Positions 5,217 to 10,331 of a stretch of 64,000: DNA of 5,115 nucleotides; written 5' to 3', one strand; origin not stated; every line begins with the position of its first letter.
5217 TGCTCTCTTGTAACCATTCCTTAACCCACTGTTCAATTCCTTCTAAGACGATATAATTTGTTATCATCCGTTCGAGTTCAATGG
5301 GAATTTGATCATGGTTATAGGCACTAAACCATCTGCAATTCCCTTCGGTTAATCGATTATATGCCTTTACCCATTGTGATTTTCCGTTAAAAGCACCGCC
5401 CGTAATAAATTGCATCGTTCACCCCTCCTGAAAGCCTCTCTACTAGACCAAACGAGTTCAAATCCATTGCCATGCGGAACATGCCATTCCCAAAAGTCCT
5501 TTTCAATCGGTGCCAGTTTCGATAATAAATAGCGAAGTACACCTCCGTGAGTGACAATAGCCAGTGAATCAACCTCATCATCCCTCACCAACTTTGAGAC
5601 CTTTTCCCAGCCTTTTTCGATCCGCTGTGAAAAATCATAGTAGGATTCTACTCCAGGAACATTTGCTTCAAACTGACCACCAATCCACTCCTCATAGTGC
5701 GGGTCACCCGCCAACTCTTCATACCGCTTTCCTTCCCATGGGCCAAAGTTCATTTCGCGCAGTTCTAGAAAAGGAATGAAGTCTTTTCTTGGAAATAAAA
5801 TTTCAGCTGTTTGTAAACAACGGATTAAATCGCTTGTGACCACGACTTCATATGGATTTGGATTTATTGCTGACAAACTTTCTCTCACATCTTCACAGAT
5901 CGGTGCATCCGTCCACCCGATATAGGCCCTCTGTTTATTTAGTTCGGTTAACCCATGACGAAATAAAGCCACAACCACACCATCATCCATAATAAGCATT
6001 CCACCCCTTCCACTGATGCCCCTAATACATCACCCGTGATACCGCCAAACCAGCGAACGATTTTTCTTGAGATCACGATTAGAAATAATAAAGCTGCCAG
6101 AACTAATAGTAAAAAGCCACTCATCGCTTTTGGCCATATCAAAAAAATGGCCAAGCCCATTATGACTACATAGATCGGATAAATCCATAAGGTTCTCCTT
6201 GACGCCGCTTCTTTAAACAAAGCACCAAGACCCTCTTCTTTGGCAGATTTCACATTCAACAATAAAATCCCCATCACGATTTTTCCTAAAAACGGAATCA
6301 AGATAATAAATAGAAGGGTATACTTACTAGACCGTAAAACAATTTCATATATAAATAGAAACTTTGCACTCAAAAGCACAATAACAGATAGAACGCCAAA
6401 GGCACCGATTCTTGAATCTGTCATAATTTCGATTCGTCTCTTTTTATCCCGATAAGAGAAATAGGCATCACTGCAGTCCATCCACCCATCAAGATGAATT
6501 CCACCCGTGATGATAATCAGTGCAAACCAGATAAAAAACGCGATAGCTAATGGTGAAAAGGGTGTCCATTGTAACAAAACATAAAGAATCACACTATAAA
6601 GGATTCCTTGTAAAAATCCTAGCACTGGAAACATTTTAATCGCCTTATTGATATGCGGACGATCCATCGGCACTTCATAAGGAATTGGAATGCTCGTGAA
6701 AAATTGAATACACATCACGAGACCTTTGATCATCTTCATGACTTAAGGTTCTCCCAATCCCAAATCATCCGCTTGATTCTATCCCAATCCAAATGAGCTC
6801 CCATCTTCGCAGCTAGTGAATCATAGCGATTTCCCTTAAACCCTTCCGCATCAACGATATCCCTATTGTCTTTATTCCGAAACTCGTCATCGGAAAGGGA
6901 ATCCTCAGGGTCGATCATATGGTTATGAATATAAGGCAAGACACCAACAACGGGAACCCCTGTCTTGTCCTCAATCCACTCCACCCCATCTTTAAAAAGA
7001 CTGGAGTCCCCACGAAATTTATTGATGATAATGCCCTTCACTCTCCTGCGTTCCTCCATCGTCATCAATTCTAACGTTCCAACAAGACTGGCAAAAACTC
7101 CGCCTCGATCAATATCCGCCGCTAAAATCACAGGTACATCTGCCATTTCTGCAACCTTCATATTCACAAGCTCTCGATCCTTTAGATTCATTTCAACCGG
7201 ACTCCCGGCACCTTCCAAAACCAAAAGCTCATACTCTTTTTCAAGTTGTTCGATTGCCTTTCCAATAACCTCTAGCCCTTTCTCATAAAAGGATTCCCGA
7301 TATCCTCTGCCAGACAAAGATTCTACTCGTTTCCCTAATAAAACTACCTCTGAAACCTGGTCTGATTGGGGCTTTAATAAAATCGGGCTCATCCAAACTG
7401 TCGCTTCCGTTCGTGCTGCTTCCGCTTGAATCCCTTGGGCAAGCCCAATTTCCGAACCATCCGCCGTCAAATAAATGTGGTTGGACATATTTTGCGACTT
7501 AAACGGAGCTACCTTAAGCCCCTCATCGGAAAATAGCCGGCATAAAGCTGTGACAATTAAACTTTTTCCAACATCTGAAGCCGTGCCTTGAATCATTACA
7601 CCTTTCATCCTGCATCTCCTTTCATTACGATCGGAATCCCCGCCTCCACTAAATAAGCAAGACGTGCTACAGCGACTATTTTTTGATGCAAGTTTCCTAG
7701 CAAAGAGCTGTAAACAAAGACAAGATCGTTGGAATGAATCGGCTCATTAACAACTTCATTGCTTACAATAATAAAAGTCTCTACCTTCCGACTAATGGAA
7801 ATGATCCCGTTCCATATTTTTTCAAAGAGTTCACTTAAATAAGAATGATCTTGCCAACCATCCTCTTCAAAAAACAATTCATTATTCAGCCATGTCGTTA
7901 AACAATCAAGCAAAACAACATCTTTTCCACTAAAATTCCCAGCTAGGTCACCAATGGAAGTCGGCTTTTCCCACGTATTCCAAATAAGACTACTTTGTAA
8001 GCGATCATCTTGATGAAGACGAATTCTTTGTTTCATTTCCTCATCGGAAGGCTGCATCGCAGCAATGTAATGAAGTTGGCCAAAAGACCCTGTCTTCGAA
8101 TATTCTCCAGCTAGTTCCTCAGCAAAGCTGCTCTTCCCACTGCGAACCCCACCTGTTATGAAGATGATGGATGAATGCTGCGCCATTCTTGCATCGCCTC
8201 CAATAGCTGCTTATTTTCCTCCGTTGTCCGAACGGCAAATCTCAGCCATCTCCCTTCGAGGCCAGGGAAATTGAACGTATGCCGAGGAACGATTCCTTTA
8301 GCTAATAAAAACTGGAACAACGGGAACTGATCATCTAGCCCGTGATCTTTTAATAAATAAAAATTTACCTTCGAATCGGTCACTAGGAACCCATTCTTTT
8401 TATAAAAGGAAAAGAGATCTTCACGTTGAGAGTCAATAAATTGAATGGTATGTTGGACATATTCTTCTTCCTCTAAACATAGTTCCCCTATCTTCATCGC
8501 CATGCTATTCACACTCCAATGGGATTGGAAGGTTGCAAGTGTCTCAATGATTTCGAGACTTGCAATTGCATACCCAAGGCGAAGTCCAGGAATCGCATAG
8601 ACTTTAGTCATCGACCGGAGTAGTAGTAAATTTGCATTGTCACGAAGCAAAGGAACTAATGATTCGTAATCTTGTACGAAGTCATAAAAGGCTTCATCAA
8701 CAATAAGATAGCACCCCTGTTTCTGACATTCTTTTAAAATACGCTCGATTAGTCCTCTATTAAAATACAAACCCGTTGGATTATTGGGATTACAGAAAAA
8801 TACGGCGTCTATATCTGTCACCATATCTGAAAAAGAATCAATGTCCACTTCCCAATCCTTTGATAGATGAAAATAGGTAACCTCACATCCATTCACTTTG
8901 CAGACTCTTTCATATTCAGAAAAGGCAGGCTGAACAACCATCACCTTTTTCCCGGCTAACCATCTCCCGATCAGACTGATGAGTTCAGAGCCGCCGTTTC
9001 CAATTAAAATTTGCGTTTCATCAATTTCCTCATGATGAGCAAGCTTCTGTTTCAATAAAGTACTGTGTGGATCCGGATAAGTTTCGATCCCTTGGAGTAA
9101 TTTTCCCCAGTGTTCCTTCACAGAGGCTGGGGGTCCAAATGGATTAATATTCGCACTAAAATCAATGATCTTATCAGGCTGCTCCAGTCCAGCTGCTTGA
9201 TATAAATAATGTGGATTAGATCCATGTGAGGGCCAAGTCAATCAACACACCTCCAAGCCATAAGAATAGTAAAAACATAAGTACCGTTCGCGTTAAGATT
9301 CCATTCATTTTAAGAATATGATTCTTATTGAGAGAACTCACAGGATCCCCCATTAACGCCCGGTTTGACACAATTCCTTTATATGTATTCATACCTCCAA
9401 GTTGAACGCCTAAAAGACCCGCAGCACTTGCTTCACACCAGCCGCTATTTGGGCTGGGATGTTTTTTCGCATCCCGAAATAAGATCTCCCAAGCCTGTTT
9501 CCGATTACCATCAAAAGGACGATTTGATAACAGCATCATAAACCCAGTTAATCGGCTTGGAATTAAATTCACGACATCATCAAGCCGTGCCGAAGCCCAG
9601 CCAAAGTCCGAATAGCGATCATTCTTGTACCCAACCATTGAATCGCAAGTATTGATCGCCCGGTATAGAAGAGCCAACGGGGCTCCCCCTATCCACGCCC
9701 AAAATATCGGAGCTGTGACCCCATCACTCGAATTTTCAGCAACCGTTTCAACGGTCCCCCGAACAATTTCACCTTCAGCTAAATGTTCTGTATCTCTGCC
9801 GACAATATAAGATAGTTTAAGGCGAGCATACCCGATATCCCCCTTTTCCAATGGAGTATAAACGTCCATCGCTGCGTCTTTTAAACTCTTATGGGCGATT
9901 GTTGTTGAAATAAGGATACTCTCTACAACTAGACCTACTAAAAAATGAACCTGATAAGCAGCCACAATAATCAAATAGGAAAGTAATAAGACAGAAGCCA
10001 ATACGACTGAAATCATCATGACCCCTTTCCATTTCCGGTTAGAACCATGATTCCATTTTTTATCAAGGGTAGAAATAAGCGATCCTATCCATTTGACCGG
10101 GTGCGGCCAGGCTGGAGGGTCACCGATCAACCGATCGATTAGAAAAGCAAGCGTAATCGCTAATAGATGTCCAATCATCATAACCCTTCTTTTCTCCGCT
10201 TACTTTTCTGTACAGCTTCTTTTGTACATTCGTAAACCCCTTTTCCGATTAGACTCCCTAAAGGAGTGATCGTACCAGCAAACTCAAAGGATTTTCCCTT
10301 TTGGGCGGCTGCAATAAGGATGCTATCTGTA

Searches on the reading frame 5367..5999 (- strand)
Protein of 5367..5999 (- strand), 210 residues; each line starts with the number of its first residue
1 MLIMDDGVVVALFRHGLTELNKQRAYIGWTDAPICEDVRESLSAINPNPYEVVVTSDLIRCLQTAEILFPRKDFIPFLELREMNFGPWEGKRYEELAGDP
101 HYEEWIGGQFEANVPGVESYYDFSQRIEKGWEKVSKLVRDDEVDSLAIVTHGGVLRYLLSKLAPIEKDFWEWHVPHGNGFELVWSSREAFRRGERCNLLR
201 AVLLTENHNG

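Call 79: search_protein_families(library=ncbifam, proteins=[window:5367-5999:-], max_evalue=1e-20)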
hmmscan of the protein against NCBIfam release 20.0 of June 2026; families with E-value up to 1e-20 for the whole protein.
window:5367-5999:- (210 aa): 1 family
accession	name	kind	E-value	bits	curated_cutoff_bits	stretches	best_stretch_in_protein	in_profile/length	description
TIGR03162.1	ribazole_cobC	equivalog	7.9e-35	119.9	162.9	1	10-178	1-172/176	alpha-ribazole phosphatase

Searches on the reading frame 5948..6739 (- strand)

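Call 79: search_protein_families(library=ncbifam, proteins=[window:5948-6739:-], max_evalue=1e-20)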
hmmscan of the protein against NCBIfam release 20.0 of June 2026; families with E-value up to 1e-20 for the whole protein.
window:5948-6739:- (263 aa): 6 families
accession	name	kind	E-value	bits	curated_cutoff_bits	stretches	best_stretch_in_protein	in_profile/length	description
TIGR00317.1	cobS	equivalog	5.8e-41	140.9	110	1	3-249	1-236/241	adenosylcobinamide-GDP ribazoletransferase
NF001277.0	PRK00235.1-3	equivalog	7.7e-38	130.6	273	1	5-257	6-252/255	adenosylcobinamide-GDP ribazoletransferase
NF001278.0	PRK00235.1-5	equivalog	1.1e-34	120.2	252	1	3-250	1-237/246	adenosylcobinamide-GDP ribazoletransferase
NF001279.0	PRK00235.2-1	equivalog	2.3e-29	102.7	282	1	3-244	1-234/248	adenosylcobinamide-GDP ribazoletransferase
NF001276.0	PRK00235.1-2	equivalog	1.7e-27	96.5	322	1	4-242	7-244/260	adenosylcobinamide-GDP ribazoletransferase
NF001282.0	PRK00235.2-4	equivalog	2.9e-21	76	342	1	3-246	21-270/286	adenosylcobinamide-GDP ribazoletransferase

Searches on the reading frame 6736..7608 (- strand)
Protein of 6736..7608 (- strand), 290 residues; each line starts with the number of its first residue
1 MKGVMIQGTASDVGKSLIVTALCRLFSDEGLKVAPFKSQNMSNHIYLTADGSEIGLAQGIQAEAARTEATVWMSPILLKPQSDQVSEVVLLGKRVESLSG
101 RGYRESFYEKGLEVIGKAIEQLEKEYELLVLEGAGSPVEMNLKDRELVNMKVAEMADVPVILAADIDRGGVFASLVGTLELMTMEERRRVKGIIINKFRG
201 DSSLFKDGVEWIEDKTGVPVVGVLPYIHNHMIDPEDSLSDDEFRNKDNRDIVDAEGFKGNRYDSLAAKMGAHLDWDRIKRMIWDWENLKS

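Call 79: search_protein_families(library=ncbifam, proteins=[window:6736-7608:-], max_evalue=1e-20)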
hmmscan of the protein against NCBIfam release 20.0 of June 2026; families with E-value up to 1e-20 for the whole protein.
window:6736-7608:- (290 aa): 2 families
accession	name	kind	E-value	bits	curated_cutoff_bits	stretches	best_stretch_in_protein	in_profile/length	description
NF001989.1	PRK00784.1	equivalog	1.9e-108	363.2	273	1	3-245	2-243/480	cobyric acid synthase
TIGR00313.1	cobQ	equivalog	5.7e-92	309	309.9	1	4-249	1-245/477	cobyric acid synthase CobQ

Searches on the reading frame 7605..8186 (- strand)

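Call 79: search_protein_families(library=ncbifam, proteins=[window:7605-8186:-], max_evalue=1e-20)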
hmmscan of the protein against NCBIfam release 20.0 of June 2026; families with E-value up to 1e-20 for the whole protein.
window:7605-8186:- (193 aa): 1 family
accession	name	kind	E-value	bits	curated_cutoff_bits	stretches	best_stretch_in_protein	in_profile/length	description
NF004469.0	PRK05800.1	equivalog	2.1e-36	125.2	161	1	6-190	3-171/173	bifunctional adenosylcobinamide kinase/adenosylcobinamide-phosphate guanylyltransferase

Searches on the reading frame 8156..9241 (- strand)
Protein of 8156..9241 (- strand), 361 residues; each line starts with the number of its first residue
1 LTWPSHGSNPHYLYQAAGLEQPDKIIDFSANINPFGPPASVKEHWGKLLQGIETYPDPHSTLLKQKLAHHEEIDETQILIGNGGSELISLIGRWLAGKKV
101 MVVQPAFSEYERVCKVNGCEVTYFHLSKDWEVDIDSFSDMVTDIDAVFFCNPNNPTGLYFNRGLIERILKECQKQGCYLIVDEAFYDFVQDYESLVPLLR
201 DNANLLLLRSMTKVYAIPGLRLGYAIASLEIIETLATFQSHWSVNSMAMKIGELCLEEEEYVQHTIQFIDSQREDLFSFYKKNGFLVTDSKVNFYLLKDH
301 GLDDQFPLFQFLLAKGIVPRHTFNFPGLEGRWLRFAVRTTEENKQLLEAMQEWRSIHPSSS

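Call 79: search_protein_families(library=ncbifam, proteins=[window:8156-9241:-], max_evalue=1e-20)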
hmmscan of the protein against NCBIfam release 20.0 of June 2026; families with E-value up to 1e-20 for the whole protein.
window:8156-9241:- (361 aa): 18 families
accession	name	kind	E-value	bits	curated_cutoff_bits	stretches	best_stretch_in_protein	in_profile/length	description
TIGR01140.1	L_thr_O3P_dcar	equivalog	2.2e-93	313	290.55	1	6-350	1-330/331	threonine-phosphate decarboxylase CobD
TIGR01141.1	hisC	equivalog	1.3e-71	241.4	276.55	1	14-352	10-348/349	histidinol-phosphate transaminase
NF005915.1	PRK07908.1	equivalog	9.8e-56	189.5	360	1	23-351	12-332/332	Rv2231c family histidinol phosphate aminotransferase CobC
NF003496.0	PRK05166.1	equivalog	2.5e-53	181.2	540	1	22-354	35-370/373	histidinol-phosphate transaminase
NF006225.0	PRK08354.1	equivalog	1.3e-49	169.3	288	1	21-354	12-316/318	putative aminotransferase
NF053748.1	bifunc_CobBC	exception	9.7e-49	166.4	950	1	20-350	477-796/797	bifunctional hydrogenobyrinic acid a,c-diamide synthase/histidinol phosphate aminotransferase CobBC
NF002878.0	PRK03321.1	subfamily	1.1e-44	152.6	374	1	21-354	21-349/352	histidinol-phosphate transaminase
NF005021.0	PRK06425.1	equivalog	4.2e-42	144.4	353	1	14-352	9-329/335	histidinol-phosphate aminotransferase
NF002877.0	PRK03317.1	equivalog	1.1e-41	142.9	409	1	20-355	28-368/374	histidinol-phosphate transaminase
NF051461.1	pyoverd_PtaA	equivalog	2.2e-36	125.3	500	1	23-350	34-356/359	pyoverdine biosynthesis transaminase PtaA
NF006580.0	PRK09105.1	subfamily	4.4e-36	124.5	444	1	26-351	49-368/375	pyridoxal phosphate-dependent aminotransferase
NF006014.0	PRK08153.1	equivalog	7.3e-35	120.5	510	1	29-350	39-360/370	pyridoxal phosphate-dependent aminotransferase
NF002726.0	PRK02610.1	equivalog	1.1e-33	116.8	391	1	28-352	33-367/374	histidinol-phosphate transaminase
NF041364.1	GntC_guanitoxin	equivalog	1.9e-31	109.3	415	1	68-354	53-354/356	guanitoxin biosynthesis PLP-dependent (S)-gamma-hydroxy-L-arginine cyclodehydratase GntC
NF005744.0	PRK07568.1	subfamily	6e-23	81.3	389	1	69-315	82-341/398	pyridoxal phosphate-dependent aminotransferase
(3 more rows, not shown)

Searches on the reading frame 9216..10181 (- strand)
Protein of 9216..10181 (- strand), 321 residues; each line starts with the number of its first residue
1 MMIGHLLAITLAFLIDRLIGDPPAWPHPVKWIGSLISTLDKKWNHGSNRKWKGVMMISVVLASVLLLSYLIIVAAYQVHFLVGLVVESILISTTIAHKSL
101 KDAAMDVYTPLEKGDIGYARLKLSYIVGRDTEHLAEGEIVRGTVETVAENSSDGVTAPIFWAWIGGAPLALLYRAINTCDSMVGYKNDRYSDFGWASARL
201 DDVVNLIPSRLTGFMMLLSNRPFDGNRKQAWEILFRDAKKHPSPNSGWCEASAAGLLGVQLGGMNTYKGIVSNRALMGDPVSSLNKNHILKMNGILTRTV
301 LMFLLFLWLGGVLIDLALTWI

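Call 79: search_protein_families(library=ncbifam, proteins=[window:9216-10181:-], max_evalue=1e-20)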
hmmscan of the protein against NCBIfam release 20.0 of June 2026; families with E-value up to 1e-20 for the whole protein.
window:9216-10181:- (321 aa): 5 families
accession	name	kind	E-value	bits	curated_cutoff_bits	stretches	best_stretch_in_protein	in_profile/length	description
TIGR00380.1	cobal_cbiB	equivalog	1.4e-84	284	165.9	1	9-306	7-297/305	adenosylcobinamide-phosphate synthase CbiB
NF002281.0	PRK01209.2-5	equivalog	3.1e-75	253.4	273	1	6-309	5-301/311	cobalamin biosynthesis protein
NF002276.0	PRK01209.1-4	equivalog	3.3e-70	237.1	381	1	8-282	12-283/322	cobalamin biosynthesis protein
NF005792.0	PRK07630.1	equivalog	7.3e-24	84.3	291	1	6-309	3-304/312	CobD/CbiB family protein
NF006476.0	PRK08878.1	equivalog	8.2e-21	74.6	322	1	6-305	14-304/317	cobalamin biosynthesis family protein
